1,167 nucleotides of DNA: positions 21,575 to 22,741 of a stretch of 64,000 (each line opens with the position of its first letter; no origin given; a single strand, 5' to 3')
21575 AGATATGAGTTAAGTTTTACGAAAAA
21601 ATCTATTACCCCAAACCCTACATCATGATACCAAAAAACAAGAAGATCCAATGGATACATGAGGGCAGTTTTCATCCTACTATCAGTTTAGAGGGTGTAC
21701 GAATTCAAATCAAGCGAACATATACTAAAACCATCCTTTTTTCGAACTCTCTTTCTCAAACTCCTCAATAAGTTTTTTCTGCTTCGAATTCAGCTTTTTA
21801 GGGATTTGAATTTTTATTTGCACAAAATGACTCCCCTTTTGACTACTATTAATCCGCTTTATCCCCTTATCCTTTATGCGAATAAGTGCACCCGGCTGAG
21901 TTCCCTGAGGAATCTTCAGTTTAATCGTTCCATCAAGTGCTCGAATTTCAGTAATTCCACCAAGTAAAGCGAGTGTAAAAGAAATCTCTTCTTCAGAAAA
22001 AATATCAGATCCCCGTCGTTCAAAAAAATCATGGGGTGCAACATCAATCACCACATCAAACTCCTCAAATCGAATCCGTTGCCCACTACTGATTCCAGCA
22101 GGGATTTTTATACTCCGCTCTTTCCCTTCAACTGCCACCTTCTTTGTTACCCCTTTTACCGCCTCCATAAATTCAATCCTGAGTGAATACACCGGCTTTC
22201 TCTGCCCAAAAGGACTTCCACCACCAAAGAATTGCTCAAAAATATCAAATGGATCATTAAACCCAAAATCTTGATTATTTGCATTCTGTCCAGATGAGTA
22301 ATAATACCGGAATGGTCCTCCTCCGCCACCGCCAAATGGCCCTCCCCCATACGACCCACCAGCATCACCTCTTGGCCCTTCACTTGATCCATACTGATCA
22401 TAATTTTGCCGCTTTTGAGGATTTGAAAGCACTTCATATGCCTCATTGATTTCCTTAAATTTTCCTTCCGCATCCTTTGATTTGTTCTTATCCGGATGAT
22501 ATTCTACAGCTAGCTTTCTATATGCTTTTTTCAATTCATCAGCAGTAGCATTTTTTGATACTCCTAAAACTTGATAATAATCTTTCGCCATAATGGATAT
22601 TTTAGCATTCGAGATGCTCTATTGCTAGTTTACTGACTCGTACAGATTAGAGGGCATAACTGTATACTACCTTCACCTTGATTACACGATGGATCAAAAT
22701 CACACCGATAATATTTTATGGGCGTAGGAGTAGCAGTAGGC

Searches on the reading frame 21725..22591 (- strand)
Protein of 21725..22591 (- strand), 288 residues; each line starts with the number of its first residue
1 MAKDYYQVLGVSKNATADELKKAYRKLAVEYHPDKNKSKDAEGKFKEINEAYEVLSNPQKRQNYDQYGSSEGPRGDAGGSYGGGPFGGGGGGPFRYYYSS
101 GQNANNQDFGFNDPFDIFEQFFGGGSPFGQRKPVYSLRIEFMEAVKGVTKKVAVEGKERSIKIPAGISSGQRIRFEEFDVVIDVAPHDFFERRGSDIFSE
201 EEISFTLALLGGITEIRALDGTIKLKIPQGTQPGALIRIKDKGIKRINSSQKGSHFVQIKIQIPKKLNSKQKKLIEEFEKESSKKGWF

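Call 4: search_protein_families(library=pfam, proteins=[window:21725-22591:-], max_evalue=1)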
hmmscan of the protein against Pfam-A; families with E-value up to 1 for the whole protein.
window:21725-22591:- (288 aa): 2 families
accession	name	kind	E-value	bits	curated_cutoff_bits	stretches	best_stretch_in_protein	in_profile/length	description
PF01556.23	DnaJ_C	-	8.9e-32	110.7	26.6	1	135-264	3-152/152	DnaJ C terminal domain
PF00226.36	DnaJ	-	2.1e-29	101.9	27.8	1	4-65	1-63/63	DnaJ domain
